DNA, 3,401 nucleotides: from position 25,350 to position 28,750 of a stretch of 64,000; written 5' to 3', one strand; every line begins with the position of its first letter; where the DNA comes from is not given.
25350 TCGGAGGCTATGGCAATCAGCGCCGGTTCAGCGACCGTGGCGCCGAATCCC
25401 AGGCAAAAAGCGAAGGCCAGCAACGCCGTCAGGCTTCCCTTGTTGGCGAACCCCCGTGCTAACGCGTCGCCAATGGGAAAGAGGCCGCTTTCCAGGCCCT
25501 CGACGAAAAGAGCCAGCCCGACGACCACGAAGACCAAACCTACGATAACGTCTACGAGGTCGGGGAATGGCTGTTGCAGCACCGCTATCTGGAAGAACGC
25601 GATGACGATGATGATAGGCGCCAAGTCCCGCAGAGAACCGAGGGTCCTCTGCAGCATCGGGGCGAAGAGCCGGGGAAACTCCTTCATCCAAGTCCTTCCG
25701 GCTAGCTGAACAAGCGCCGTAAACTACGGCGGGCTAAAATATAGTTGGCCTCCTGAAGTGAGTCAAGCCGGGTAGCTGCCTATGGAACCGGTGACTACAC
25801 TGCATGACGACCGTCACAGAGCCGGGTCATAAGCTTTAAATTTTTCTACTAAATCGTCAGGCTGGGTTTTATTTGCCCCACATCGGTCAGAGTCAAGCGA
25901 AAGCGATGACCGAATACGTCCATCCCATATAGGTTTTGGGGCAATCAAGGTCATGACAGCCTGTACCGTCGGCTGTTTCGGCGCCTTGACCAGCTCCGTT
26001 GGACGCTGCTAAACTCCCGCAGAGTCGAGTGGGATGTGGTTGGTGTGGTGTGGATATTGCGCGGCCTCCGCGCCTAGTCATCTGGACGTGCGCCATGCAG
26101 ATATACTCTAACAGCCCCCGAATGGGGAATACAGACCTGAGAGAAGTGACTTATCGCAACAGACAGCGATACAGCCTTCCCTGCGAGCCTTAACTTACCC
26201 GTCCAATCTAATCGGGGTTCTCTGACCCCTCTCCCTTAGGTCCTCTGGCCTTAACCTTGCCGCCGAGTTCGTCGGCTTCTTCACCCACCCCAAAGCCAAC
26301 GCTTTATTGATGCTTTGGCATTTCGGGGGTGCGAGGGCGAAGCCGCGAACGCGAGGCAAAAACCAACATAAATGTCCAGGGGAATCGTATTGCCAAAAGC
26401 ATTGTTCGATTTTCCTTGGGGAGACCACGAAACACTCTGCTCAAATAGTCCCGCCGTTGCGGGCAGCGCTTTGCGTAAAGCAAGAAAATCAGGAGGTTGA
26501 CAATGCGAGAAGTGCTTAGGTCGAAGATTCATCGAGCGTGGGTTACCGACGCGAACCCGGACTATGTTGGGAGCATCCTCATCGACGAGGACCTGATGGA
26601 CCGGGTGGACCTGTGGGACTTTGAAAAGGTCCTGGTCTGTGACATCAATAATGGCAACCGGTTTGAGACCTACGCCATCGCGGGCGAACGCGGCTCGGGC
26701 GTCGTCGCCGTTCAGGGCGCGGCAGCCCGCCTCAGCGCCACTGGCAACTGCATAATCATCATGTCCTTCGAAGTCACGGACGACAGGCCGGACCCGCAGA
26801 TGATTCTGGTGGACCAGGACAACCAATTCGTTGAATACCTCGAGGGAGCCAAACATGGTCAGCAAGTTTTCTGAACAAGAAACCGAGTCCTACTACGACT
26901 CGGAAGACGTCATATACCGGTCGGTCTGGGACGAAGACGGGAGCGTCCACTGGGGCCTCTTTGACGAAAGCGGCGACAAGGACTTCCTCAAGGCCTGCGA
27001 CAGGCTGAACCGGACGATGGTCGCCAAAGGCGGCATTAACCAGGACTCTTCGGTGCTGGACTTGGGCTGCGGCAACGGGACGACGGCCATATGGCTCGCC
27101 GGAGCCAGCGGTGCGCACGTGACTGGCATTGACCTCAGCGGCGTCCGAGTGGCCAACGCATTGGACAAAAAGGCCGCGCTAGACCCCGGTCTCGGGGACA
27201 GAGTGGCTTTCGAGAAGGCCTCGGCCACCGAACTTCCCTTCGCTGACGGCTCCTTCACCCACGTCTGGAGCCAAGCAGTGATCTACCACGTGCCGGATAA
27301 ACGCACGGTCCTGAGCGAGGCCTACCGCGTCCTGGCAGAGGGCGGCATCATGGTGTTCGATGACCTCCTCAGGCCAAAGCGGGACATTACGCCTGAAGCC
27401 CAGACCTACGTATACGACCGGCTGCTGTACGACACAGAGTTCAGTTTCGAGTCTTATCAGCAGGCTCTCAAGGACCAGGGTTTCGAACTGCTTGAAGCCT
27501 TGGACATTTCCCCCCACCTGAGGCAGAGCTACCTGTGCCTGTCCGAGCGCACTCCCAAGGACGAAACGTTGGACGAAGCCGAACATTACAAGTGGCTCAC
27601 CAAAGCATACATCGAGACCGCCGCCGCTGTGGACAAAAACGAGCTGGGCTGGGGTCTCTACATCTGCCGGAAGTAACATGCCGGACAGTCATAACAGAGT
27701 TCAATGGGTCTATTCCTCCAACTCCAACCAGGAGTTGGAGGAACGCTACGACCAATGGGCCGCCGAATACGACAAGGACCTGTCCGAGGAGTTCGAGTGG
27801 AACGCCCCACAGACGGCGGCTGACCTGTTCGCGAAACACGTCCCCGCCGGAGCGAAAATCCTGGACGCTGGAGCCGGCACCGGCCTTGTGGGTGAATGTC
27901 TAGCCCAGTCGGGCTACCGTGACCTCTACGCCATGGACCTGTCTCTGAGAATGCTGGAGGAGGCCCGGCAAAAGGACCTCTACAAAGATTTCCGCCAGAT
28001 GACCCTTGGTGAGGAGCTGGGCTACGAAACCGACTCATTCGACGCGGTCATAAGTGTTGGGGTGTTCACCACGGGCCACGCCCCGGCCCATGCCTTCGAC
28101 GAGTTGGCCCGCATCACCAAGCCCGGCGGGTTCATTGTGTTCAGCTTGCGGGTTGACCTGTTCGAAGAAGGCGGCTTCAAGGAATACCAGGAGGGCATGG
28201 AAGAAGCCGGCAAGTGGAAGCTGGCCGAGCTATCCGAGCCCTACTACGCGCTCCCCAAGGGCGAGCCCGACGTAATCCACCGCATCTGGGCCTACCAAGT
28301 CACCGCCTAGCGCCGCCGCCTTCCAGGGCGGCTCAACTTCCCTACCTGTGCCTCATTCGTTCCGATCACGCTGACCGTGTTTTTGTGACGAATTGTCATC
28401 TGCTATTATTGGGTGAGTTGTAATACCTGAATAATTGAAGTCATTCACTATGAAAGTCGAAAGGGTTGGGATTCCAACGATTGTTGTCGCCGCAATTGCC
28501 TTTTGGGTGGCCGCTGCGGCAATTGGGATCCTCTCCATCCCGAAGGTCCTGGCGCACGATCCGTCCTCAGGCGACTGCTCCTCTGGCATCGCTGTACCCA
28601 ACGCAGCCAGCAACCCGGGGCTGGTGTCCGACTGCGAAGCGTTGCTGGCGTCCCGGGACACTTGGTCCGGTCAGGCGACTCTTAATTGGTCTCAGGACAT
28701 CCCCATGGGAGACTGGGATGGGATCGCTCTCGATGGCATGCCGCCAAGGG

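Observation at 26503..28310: panD translationally coupled to two SAM-dependent methyltransferases: candidate beta-alanine betaine pathway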

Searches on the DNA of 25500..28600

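Call 69: search_rna_families(source=window, start=25500, end=28600, threshold=evalue, max_evalue=1)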
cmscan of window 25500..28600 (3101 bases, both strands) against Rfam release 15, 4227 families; matches with E-value up to 1: 1.
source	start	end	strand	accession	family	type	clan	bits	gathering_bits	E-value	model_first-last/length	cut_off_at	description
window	26581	26652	+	RF00989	mir-492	Gene; miRNA;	-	21.4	76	0.088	1-75/75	no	mir-492 microRNA precursor family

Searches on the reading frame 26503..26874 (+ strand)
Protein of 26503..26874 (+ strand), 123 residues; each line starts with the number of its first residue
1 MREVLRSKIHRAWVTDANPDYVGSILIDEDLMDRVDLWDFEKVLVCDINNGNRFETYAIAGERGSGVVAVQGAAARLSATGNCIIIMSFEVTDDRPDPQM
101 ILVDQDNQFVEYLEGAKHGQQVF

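Call 3: search_protein_families(library=pfam, proteins=[window:26503-26874:+], max_evalue=0.01)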
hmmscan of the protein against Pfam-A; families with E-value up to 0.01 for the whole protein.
window:26503-26874:+ (123 aa): 1 family
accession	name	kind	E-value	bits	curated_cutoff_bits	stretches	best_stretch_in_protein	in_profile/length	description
PF02261.22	Asp_decarbox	-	5.2e-39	133.1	25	1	2-109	3-114/115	Aspartate decarboxylase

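Call 4: search_protein_families(library=ncbifam, proteins=[window:26503-26874:+], max_evalue=0.01)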
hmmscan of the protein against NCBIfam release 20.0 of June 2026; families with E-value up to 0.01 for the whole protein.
window:26503-26874:+ (123 aa): 1 family
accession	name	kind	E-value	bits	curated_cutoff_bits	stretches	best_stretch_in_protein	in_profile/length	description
TIGR00223.1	panD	equivalog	1.3e-35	122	106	1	2-112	3-117/126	aspartate 1-decarboxylase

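Call 21: find_homologous_proteins(query=window:26503-26874:+, max_evalue=0.00001)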
Query window:26503-26874:+ (123 aa): 6317 proteins with E <= 0.00001 among 6320 candidates; the best 120 are listed.
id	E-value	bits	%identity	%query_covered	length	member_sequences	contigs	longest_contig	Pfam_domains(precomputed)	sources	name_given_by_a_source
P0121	9.6e-73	260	96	100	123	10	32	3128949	PF02261.23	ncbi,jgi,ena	jgi:aspartate 1-decarboxylase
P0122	2.4e-72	258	93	100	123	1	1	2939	PF02261.23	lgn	-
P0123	8.9e-72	257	94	100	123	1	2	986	PF02261.23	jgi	jgi:aspartate 1-decarboxylase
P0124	2.7e-70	252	91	100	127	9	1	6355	PF02261.23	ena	-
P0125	3.2e-70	252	92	100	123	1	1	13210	PF02261.23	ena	-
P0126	4.4e-70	251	91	100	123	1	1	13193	PF02261.23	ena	-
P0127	6.0e-70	251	91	100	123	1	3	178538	PF02261.23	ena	-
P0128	6.7e-70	251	91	100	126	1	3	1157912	PF02261.23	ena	-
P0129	8.4e-70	250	90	100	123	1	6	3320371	PF02261.23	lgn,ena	-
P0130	1.2e-69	250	91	100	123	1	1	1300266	PF02261.23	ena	-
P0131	1.6e-69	249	90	100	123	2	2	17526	PF02261.23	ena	-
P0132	4.4e-69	248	90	100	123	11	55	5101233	PF02261.23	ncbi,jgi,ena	jgi:aspartate 1-decarboxylase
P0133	6.0e-69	248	89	100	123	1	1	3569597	PF02261.23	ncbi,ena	-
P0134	6.6e-69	247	89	100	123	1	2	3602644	PF02261.23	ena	-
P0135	6.7e-69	247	90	100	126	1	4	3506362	PF02261.23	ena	-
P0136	8.3e-69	247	89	100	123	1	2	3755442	PF02261.23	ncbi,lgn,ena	-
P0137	1.1e-68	247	91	100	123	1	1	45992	PF02261.23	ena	-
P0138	2.4e-68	246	89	100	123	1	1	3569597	PF02261.23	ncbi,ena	-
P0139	2.5e-68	246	90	100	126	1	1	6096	PF02261.23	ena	-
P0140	4.5e-68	245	89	100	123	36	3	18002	PF02261.23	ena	-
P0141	4.6e-66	238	83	100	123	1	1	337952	PF02261.23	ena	-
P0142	6.3e-66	238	88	99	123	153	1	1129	PF02261.23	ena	-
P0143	5.8e-64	231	84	99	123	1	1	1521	PF02261.23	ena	-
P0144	1.6e-63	230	84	99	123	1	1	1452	PF02261.23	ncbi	-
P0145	1.9e-63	230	85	99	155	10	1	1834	PF02261.23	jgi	jgi:aspartate 1-decarboxylase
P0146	2.8e-63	229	84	100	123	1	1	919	PF02261.23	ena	-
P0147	3.9e-63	229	83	100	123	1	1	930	PF02261.23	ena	-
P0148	5.8e-63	228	82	99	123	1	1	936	PF02261.23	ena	-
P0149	7.8e-63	228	83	99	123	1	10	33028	PF02261.23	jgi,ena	-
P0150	7.9e-63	228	83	99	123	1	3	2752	PF02261.23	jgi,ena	-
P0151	1.1e-62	227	83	99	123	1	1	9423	PF02261.23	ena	-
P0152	2.1e-62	226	82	99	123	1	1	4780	PF02261.23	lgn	-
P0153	2.7e-62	226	84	99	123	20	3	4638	PF02261.23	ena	-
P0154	6.2e-62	225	82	99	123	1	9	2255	PF02261.23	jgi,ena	-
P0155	9.2e-62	224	84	99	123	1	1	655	PF02261.23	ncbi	-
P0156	1.3e-61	224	83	100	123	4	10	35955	PF02261.23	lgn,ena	-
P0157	1.3e-61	224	84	99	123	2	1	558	PF02261.23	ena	-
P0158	2.1e-61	223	81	99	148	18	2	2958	PF02261.23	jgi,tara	jgi:aspartate 1-decarboxylase|tara:strand:+ start:223 stop:669 length:447 start_codon:yes stop_codon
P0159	2.3e-61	223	81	99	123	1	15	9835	PF02261.23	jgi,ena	-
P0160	3.8e-61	222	81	100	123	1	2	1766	PF02261.23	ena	-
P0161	4.1e-61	222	80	99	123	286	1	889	PF02261.23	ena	-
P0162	5.5e-61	222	82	99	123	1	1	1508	PF02261.23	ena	-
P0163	5.9e-61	222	83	98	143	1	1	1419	PF02261.23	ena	-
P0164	6.0e-61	222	81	99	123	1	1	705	PF02261.23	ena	-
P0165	6.1e-61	222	80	99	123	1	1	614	PF02261.23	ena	-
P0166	7.4e-61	221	82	99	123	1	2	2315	PF02261.23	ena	-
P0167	7.5e-61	221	84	99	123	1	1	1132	PF02261.23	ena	-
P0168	8.4e-61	221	81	99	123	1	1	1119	PF02261.23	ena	-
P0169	1.0e-60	221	82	99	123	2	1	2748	PF02261.23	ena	-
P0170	1.1e-60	221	83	99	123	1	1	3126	PF02261.23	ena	-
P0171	1.1e-60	221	82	99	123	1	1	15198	PF02261.23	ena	-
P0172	1.2e-60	221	81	99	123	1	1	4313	PF02261.23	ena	-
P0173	1.5e-60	220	81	99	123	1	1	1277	PF02261.23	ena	-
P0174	1.5e-60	220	81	99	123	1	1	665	PF02261.23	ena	-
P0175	2.0e-60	220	80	99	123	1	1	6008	PF02261.23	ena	-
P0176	2.0e-60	220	81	99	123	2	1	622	PF02261.23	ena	-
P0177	2.0e-60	220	81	99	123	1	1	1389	PF02261.23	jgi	-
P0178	2.0e-60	220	82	99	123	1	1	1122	PF02261.23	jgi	-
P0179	2.5e-60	220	80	99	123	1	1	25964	PF02261.23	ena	-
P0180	2.5e-60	220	81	99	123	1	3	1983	PF02261.23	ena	-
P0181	2.6e-60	220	84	99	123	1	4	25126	PF02261.23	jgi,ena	jgi:aspartate 1-decarboxylase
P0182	2.8e-60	220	81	99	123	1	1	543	PF02261.23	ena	-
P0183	3.0e-60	219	80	99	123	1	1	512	PF02261.23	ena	-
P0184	3.0e-60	219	80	99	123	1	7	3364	PF02261.23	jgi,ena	jgi:aspartate 1-decarboxylase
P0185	3.5e-60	219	81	99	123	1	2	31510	PF02261.23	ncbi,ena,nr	ncbi:MAG: aspartate 1-decarboxylase [Chloroflexi bacterium]|nr:aspartate 1-decarboxylase [Chloroflex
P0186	3.7e-60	219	80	99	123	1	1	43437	PF02261.23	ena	-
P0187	4.0e-60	219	82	99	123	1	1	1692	PF02261.23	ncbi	-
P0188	4.0e-60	219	81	99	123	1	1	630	PF02261.23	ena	-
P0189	7.0e-60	218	80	99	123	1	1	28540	PF02261.23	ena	-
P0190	7.4e-60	218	80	99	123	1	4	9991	PF02261.23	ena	-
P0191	7.7e-60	218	80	99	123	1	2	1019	PF02261.23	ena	-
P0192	7.7e-60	218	80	99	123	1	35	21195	PF02261.23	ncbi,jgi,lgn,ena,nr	ncbi:MAG: aspartate 1-decarboxylase [Chloroflexota bacterium]|nr:aspartate 1-decarboxylase [Chlorofl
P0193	8.1e-60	218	82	99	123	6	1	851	PF02261.23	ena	-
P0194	8.3e-60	218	80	99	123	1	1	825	PF02261.23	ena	-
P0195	1.1e-59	218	80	99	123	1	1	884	PF02261.23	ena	-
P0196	1.1e-59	218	80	99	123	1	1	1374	PF02261.23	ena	-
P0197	1.1e-59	218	80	99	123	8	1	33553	PF02261.23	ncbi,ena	-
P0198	1.2e-59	217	81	99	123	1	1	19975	PF02261.23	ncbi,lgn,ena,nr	ncbi:MAG: aspartate 1-decarboxylase [SAR202 cluster bacterium Io17-Chloro-G7]|nr:MAG: aspartate 1-de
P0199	1.3e-59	217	79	99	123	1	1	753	PF02261.23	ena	-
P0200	1.5e-59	217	80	99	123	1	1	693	PF02261.23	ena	-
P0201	2.7e-59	216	79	99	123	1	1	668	PF02261.23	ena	-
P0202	2.7e-59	216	79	99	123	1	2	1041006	PF02261.23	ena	-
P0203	2.8e-59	216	80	99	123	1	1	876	PF02261.23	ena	-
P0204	3.6e-59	216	80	99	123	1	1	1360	PF02261.23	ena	-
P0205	3.7e-59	216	81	99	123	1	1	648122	PF02261.23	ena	-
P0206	4.0e-59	216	80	99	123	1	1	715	PF02261.23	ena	-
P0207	4.3e-59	216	77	99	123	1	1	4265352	PF02261.23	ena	-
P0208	4.6e-59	216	80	99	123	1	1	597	PF02261.23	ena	-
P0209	5.0e-59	215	82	99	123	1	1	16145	PF02261.23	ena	-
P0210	5.5e-59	215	80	99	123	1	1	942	PF02261.23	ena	-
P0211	5.6e-59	215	80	99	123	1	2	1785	PF02261.23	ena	-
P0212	5.7e-59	215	81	98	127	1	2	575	PF02261.23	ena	-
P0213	5.9e-59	215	79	99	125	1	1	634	PF02261.23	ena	-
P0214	7.0e-59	215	79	99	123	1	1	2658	PF02261.23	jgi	-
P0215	7.5e-59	215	80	99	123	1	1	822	PF02261.23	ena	-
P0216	8.5e-59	215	80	99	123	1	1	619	PF02261.23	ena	-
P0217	9.2e-59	215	80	99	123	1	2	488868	PF02261.23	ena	-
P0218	9.4e-59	215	81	99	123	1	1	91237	PF02261.23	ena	-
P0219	9.6e-59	215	80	99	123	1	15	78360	PF02261.23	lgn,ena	-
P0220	1.2e-58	214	82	95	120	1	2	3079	PF02261.23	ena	-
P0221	1.3e-58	214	80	99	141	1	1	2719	PF02261.23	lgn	-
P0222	1.4e-58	214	80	99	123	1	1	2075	PF02261.23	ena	-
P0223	1.4e-58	214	78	99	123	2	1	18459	PF02261.23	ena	-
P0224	1.6e-58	214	80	99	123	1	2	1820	PF02261.23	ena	-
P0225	1.8e-58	214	81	99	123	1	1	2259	PF02261.23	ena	-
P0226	1.8e-58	214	80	99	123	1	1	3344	PF02261.23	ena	-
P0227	2.1e-58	213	80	99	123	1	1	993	PF02261.23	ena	-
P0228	2.6e-58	213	79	99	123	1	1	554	PF02261.23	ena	-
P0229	2.9e-58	213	80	99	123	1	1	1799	PF02261.23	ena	-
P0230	3.6e-58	213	79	99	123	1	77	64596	PF02261.23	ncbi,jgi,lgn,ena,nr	ncbi:MAG TPA: aspartate 1-decarboxylase [Dehalococcoidia bacterium]|jgi:aspartate 1-decarboxylase|nr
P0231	4.8e-58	212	81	99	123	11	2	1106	PF02261.23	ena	-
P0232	4.9e-58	212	78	99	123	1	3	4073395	PF02261.23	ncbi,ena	-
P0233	5.1e-58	212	79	99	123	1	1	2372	PF02261.23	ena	-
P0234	6.9e-58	212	77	99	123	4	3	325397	PF02261.23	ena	-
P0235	7.0e-58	212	80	99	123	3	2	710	PF02261.23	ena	-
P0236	9.0e-58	211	78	99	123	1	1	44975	PF02261.23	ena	-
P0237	9.2e-58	211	80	100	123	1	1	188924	PF02261.23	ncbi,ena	-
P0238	9.5e-58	211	79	99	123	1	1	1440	PF02261.23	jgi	-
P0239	9.6e-58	211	77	99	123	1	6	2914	PF02261.23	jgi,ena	jgi:aspartate 1-decarboxylase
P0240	9.7e-58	211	76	99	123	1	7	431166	PF02261.23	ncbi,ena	-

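Call 22: search_solved_structures(query=window:26503-26874:+, max_evalue=0.001, show_alignments=5)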
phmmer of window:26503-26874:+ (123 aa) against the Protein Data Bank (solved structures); distinct sequences matched with E-value up to 0.001: 25.
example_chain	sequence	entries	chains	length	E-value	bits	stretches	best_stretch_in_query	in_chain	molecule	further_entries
2c45_A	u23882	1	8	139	2.3e-27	98.7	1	1-109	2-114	Aspartate 1-decarboxylase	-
1ppy_A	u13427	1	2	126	1.6e-20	76.6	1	2-95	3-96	Aspartate 1-decarboxylase precursor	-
1pqe_A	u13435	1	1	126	4.3e-20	75.2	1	2-95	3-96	Aspartate 1-decarboxylase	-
1pqh_A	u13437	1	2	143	6.4e-20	74.6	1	2-95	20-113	Aspartate 1-decarboxylase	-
4cs0_A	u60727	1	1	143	6.5e-20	74.6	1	2-95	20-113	ASPARTATE 1-DECARBOXYLASE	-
4azd_A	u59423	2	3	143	1.2e-19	73.7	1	2-95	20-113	ASPARTATE 1-DECARBOXYLASE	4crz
1pqf_A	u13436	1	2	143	1.7e-19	73.3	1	2-95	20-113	Aspartate 1-decarboxylase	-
1pt0_A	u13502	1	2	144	5.6e-19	71.6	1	2-95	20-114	Aspartate 1-decarboxylase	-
1pyq_A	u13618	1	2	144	6.1e-19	71.5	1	2-95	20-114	Aspartate 1-decarboxylase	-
1pt1_A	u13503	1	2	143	6.4e-19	71.4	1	2-95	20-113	Aspartate 1-decarboxylase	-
1vc3_B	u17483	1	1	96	2.1e-18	69.7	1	25-114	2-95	L-Aspartate-alpha-Decarboxylase heavy chain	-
2eeo_B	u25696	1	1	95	2.9e-18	69.3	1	26-114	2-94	Aspartate 1-decarboxylase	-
6oyy_B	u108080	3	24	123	4.4e-18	68.7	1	25-109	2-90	Aspartate 1-decarboxylase alpha chain | Aspartate 1 decarboxylase alpha chain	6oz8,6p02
6p1y_B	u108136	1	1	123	4.5e-18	68.7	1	25-109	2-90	Aspartate 1-decarboxylase alpha chain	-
3oug_A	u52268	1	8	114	1.6e-17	66.9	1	3-94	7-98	Aspartate 1-decarboxylase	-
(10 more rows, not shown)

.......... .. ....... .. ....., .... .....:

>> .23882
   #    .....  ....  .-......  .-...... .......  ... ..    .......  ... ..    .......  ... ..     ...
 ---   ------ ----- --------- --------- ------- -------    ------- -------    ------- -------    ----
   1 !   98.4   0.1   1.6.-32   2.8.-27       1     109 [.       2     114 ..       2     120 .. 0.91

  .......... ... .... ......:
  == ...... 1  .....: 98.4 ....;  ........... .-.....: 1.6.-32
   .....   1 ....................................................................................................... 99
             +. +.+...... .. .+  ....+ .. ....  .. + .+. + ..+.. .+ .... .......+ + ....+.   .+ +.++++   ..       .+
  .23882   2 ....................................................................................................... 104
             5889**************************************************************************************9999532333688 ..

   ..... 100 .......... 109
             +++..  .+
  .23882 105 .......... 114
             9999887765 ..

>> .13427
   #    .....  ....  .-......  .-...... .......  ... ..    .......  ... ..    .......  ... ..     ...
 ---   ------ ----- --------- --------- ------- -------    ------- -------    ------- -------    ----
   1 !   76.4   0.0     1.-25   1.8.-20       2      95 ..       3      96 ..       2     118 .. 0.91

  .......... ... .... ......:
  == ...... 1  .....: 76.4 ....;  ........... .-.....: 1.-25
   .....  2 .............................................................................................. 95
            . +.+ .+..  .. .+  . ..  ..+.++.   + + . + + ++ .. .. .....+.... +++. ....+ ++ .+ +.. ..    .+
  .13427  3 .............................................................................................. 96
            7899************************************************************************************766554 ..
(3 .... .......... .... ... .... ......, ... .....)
